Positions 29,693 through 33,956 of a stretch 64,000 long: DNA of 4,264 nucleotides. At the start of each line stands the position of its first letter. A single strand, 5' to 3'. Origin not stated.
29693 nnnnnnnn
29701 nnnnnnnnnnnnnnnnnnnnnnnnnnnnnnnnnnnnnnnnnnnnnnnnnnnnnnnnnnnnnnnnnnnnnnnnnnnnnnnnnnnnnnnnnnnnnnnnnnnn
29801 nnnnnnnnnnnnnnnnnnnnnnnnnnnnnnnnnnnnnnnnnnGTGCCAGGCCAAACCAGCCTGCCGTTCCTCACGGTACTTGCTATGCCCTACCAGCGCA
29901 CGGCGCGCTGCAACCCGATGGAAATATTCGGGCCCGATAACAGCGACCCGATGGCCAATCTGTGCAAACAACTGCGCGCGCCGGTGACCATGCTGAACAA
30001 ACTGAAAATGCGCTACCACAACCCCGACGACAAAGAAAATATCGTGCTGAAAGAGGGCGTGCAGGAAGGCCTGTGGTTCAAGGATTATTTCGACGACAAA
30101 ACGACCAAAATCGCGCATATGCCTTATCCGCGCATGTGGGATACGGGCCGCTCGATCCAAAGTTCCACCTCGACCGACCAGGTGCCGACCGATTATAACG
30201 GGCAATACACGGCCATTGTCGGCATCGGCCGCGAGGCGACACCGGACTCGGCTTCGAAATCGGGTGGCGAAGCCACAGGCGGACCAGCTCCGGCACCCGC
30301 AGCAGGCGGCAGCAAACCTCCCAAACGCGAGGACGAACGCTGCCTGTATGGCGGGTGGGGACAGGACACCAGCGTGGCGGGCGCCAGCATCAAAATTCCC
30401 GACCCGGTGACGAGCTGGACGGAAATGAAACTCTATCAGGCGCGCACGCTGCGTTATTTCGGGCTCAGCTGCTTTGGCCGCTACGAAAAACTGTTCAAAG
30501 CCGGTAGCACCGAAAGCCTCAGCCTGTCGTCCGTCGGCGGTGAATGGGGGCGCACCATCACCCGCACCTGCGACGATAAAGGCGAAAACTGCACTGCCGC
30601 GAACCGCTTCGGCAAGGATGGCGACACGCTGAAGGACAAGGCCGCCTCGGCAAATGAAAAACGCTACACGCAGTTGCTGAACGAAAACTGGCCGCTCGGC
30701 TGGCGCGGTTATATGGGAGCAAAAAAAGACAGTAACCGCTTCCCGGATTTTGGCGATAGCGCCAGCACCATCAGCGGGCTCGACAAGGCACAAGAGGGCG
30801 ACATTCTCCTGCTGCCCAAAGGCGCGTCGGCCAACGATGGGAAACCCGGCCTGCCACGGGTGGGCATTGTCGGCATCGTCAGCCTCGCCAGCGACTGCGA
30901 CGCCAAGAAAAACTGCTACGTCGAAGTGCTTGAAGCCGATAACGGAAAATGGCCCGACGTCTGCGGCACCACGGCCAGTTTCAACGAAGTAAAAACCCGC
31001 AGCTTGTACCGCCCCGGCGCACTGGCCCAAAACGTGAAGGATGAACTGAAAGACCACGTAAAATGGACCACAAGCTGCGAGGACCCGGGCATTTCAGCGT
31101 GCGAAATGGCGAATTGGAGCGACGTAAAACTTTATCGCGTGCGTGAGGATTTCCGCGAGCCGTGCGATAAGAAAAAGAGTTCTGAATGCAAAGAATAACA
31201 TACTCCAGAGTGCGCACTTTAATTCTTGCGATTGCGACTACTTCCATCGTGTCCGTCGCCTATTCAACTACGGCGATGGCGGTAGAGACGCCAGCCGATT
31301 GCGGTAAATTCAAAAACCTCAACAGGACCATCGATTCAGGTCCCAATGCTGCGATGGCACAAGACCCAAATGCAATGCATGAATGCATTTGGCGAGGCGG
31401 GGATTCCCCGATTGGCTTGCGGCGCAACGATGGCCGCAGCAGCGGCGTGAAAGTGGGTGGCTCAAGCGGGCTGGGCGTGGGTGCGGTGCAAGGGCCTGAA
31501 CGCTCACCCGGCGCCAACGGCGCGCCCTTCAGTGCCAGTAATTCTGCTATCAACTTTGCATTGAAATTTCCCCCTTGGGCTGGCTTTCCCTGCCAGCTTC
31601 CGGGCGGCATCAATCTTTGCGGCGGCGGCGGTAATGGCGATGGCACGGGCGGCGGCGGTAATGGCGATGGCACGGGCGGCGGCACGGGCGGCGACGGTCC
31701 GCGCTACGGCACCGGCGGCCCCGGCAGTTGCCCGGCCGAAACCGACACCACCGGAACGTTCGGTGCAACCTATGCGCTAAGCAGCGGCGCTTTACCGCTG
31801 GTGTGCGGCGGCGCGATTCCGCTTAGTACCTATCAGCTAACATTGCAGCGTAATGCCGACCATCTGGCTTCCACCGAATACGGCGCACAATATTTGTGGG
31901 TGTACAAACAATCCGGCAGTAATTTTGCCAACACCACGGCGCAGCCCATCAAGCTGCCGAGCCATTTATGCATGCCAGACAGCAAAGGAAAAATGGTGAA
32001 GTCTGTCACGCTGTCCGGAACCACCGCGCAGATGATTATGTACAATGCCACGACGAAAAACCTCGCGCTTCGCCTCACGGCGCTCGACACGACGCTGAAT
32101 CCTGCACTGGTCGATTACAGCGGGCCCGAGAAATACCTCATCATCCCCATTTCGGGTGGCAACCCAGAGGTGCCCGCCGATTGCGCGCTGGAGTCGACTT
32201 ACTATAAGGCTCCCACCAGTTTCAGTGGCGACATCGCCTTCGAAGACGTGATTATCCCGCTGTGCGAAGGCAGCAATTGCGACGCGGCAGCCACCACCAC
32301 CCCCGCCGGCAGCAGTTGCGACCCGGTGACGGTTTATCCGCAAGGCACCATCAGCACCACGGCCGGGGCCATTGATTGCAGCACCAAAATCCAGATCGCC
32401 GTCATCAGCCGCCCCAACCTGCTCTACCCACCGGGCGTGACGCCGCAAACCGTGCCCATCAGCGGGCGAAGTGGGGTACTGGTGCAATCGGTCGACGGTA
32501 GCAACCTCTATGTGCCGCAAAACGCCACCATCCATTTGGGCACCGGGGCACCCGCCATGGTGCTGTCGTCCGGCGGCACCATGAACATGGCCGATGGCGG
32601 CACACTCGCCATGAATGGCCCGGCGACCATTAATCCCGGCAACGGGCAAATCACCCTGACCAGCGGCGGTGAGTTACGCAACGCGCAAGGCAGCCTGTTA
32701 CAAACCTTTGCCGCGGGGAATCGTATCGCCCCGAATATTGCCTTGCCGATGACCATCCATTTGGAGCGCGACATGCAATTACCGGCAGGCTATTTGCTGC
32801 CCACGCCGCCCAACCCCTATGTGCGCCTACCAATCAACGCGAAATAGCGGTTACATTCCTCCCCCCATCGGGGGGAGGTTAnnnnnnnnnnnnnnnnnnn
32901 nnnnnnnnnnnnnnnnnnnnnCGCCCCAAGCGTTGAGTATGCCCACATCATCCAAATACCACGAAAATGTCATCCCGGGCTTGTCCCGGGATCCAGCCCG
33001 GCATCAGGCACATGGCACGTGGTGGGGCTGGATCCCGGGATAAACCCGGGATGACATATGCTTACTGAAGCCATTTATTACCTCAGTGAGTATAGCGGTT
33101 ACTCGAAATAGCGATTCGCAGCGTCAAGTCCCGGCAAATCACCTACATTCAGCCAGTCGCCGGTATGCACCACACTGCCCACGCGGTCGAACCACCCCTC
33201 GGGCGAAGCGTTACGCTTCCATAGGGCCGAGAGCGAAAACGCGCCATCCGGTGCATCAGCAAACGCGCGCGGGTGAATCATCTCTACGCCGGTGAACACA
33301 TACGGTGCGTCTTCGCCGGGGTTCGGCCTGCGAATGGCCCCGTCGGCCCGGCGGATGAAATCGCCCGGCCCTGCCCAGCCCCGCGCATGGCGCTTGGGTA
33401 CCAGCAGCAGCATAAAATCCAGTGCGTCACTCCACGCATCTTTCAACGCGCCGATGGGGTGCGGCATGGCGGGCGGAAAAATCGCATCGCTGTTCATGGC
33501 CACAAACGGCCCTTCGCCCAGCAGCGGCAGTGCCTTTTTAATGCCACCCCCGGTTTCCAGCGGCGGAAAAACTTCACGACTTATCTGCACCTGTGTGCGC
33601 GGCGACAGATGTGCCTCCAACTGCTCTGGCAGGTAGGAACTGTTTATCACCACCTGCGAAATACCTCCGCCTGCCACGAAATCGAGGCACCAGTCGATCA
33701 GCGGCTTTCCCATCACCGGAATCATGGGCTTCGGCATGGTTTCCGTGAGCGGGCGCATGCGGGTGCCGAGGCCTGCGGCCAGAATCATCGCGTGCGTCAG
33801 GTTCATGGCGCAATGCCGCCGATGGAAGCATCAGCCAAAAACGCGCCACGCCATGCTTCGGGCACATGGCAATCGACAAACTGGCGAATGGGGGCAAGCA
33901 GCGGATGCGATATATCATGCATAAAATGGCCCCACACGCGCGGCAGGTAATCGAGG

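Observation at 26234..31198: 1654-aa secreted protein with two near-perfect coding tandem arrays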

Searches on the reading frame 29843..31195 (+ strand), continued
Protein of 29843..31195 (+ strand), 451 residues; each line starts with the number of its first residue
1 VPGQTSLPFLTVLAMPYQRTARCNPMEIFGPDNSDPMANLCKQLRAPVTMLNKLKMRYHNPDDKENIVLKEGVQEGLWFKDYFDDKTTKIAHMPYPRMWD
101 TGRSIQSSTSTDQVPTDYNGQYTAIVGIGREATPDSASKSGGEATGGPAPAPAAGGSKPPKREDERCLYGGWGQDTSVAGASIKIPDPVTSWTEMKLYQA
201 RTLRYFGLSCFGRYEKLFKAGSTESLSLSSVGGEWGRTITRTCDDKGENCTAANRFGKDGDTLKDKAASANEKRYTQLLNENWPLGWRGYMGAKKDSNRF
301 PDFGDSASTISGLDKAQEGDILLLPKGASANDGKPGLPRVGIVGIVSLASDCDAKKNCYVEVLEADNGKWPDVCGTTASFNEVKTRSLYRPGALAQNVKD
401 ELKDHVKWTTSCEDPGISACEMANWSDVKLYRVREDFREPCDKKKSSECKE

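Call 69: find_homologous_proteins(query=A4, max_evalue=0.00001)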
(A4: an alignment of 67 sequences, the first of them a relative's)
Query A4 (67 sequences) (733 aa, profile of the alignment): 14 proteins with E <= 0.00001 among 5611 candidates.
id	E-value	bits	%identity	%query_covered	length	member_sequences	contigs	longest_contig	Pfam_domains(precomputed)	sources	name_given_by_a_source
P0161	5.9e-247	840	35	46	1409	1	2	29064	-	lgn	-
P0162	8.1e-247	840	36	46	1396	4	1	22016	-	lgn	-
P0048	6.4e-230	784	36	46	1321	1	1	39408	-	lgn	-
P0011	1.7e-215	736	100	100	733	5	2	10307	-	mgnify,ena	mgnify:FL=1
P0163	2.0e-214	733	35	46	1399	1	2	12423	-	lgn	-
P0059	8.5e-207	708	33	45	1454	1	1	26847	-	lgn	-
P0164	2.3e-205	703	33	95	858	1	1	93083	-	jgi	-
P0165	1.1e-201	691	35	45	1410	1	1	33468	-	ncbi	-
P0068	2.1e-199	683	33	92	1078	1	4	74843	PF03448.23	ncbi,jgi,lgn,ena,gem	-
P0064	1.9e-198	680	32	88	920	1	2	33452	-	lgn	-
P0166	5.5e-195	669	32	45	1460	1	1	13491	-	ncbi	-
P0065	7.4e-194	665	31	63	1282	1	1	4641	-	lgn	-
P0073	6.5e-162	559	38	46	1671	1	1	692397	-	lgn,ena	-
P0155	3.1e-49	186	30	38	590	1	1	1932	-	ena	-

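Call 70: search_protein_families(library=pfam, proteins=[P0068, P0031, P0046], max_evalue=10)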
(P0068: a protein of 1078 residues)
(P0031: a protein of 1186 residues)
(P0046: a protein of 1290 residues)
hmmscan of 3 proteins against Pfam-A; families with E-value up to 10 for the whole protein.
P0068 (1078 aa): 9 families
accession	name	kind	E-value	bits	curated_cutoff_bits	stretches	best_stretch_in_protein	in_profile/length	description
PF03448.22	MgtE_N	-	2.2e-39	134.5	25.9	7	53-141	4-92/102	MgtE intracellular N domain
PF01706.21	FliG_C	-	0.00085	20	23.3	0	251-291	24-64/108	FliG C-terminal domain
PF01827.32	FTH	-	0.00089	19.5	22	0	116-143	20-48/141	FTH domain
PF14327.11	CSTF2_hinge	-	0.016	16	27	0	170-216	13-53/81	Hinge domain of cleavage stimulation factor subunit 2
PF01145.31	Band_7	-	0.065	13.7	23.6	0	170-218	70-118/176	SPFH domain / Band 7 family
PF08672.17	ANAPC2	-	0.11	13.5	23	0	203-244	9-47/60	Anaphase promoting complex (APC) subunit 2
PF10779.14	XhlA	-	0.21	12.2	34.7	1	459-493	8-42/67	Haemolysin XhlA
PF06881.16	Elongin_A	-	2.2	9.3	29.8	0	203-226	4-27/105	RNA polymerase II transcription factor SIII (Elongin) subunit A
PF14071.11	YlbD_coat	-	4.9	7.8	27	0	318-348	71-103/126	Putative coat protein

P0031 (1186 aa): 1 family
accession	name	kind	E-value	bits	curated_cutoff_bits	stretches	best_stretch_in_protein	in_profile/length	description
PF14520.12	HHH_5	-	0.057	14.4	27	0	73-112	3-39/57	Helix-hairpin-helix domain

P0046 (1290 aa): 2 families
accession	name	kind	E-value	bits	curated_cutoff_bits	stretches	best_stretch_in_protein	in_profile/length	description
PF02946.19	GTF2I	-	0.26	12.1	27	0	905-931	24-50/75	GTF2I-like repeat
PF11703.13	UPF0506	-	4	8.3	23.2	0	372-412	14-55/59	UPF0506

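Call 72: search_protein_families(library=pfam, proteins=[P0107, P0110, P0113, P0086], max_evalue=0.001)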
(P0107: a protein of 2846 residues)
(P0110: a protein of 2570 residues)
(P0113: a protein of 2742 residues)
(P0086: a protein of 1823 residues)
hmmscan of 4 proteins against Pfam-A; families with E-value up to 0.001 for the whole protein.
P0107 (2846 aa): 0 families

P0110 (2570 aa): 0 families

P0113 (2742 aa): 0 families

P0086 (1823 aa): 0 families

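Call 87: find_encoding_contigs(protein=P0021, flank=6000, max_places=2)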
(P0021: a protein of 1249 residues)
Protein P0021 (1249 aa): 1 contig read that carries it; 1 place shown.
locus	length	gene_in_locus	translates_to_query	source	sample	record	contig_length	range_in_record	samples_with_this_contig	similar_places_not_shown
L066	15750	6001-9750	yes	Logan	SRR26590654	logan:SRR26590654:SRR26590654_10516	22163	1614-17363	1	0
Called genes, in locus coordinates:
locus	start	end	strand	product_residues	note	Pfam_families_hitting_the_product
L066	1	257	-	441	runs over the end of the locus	PF00909:Ammonium_transp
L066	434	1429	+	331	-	PF21088:MS_channel_1st (weak), PF00924:MS_channel_2nd, PF21082:MS_channel_3rd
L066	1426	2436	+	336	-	PF24827:AstE_AspA_cat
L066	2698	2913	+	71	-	-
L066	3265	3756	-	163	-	PF01502:PRA-CH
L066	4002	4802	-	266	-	PF03524:CagX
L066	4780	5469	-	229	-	PF04335:VirB8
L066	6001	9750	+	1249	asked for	-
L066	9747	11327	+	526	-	-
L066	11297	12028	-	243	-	PF00483:NTP_transferase, PF12804:NTP_transf_3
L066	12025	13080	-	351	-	PF01636:APH, PF02958:EcKL (weak), PF07914:DUF1679 (weak)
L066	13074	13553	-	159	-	PF02367:TsaE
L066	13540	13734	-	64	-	PF04384:Fe-S_assembly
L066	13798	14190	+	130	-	PF00072:Response_reg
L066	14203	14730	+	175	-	PF04344:CheZ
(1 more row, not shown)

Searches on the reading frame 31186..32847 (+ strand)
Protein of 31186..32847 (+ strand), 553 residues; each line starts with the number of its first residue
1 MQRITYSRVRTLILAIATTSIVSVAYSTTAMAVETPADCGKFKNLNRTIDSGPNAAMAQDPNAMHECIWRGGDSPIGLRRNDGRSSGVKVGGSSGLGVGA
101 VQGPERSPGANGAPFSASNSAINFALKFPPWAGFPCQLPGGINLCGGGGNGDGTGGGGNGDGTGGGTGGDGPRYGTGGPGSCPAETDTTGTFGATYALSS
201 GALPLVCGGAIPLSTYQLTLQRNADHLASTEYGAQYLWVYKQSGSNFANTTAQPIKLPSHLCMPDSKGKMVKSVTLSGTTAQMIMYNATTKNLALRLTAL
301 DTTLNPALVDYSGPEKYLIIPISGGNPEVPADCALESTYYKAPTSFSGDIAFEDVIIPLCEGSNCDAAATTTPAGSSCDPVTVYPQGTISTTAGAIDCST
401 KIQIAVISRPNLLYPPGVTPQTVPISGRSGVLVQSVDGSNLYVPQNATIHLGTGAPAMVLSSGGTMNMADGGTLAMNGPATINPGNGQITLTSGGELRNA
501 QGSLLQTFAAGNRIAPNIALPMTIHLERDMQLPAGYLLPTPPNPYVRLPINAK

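Call 7: search_protein_families(library=pfam, proteins=[window:31186-32847:+], max_evalue=0.01)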
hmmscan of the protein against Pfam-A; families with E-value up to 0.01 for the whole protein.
window:31186-32847:+ (553 aa): 0 families

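Call 8: search_protein_families(library=ncbifam, proteins=[window:31186-32847:+], max_evalue=0.01)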
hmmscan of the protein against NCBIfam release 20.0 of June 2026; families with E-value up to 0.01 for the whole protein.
window:31186-32847:+ (553 aa): 0 families

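Call 64: search_protein_families(library=phrogs, proteins=[window:31186-32847:+], max_evalue=0.01)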
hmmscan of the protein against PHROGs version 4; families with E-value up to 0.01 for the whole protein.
window:31186-32847:+ (553 aa): 0 families

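Call 65: search_protein_families(library=padloc, proteins=[window:31186-32847:+], max_evalue=0.01)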
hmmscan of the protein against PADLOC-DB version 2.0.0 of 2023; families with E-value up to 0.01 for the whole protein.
window:31186-32847:+ (553 aa): 0 families

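Call 78: search_solved_structures(query=A5, max_evalue=5)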
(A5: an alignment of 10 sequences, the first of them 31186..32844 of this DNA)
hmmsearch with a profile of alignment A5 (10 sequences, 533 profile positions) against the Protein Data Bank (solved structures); distinct sequences matched with E-value up to 5: 0.

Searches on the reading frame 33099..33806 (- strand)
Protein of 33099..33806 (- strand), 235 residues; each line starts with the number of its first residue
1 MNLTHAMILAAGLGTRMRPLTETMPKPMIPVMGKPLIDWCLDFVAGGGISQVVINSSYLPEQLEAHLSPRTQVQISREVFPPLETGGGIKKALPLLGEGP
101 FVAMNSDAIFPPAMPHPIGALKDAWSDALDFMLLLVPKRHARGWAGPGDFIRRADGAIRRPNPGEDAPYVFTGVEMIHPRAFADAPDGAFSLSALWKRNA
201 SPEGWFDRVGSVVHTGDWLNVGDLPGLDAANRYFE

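Call 7: search_protein_families(library=pfam, proteins=[window:33099-33806:-], max_evalue=0.01)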
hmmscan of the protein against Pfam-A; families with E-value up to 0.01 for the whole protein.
window:33099-33806:- (235 aa): 3 families
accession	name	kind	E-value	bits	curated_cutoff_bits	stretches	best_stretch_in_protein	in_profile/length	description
PF00483.29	NTP_transferase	-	3e-15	56.9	21.2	1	6-123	2-126/245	Nucleotidyl transferase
PF12804.13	NTP_transf_3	-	1.1e-10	42.3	27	1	6-112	1-100/160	MobA-like NTP transferase domain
PF01128.25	IspD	-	0.0015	18.8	27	1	5-74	2-69/221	2-C-methyl-D-erythritol 4-phosphate cytidylyltransferase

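Call 8: search_protein_families(library=ncbifam, proteins=[window:33099-33806:-], max_evalue=0.01)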
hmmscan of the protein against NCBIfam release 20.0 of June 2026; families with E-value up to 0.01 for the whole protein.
window:33099-33806:- (235 aa): 36 families (the best 25 are shown)
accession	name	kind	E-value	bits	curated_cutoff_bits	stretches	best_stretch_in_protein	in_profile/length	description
NF045697.1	MurNAcPUrMurU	equivalog_domain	3.3e-56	190.3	370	1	7-229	1-223/229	N-acetylmuramate alpha-1-phosphate uridylyltransferase MurU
NF045761.1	NAMPUrTaseMurU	equivalog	1.2e-43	149.6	250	1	5-231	2-224/226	N-acetylmuramate alpha-1-phosphate uridylyltransferase MurU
TIGR03992.1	Arch_glmU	subfamily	1.4e-17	63.6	292.1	1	5-110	2-109/393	bifunctional sugar-1-phosphate nucleotidylyltransferase/acetyltransferase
NF049965.1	GlMnHpPGnyltfHddC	equivalog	2e-16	60.3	300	1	5-110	2-108/221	D-glycero-D-manno-heptose 1-phosphate guanosyltransferase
NF052502.1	man1P_GTase_Rv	exception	2.3e-16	59.6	440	1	5-108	2-108/352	mannose-1-phosphate guanylyltransferase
NF041313.1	UDPGP_AglF_Halo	equivalog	1.9e-13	50.4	400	1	5-68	2-65/234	UTP--glucose-1-phosphate uridylyltransferase AglF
TIGR01208.1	rmlA_long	equivalog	5.5e-13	48.5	320.25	1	6-75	2-74/353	glucose-1-phosphate thymidylyltransferase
TIGR01099.1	galU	equivalog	1.3e-11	44.6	326.8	1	5-66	3-64/261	UTP--glucose-1-phosphate uridylyltransferase GalU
NF041173.1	Sug_nt_acttase_Thmprot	equivalog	2e-10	40.2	600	1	5-77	2-76/405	bifunctional sugar-1-phosphate nucleotidylyltransferase/acetyltransferase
TIGR02091.1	glgC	equivalog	1.6e-09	37.3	424.9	1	5-69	2-67/364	glucose-1-phosphate adenylyltransferase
TIGR01105.1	galF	equivalog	2.1e-09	37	659.2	1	4-66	4-66/297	GalU regulator GalF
NF009928.0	PRK13389.1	equivalog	3e-09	36.5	548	1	4-67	9-72/302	UTP--glucose-1-phosphate uridylyltransferase GalU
NF007516.0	PRK10122.1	equivalog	5e-09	35.7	534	1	5-66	5-66/297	UTP--glucose-1-phosphate uridylyltransferase GalF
NF003670.0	PRK05293.1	equivalog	1e-08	34.5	470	1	5-68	6-70/382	glucose-1-phosphate adenylyltransferase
NF010935.0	PRK14355.1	equivalog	1.2e-08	34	718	1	2-78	2-75/459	bifunctional UDP-N-acetylglucosamine diphosphorylase/glucosamine-1-phosphate N-acetyltransferase GlmU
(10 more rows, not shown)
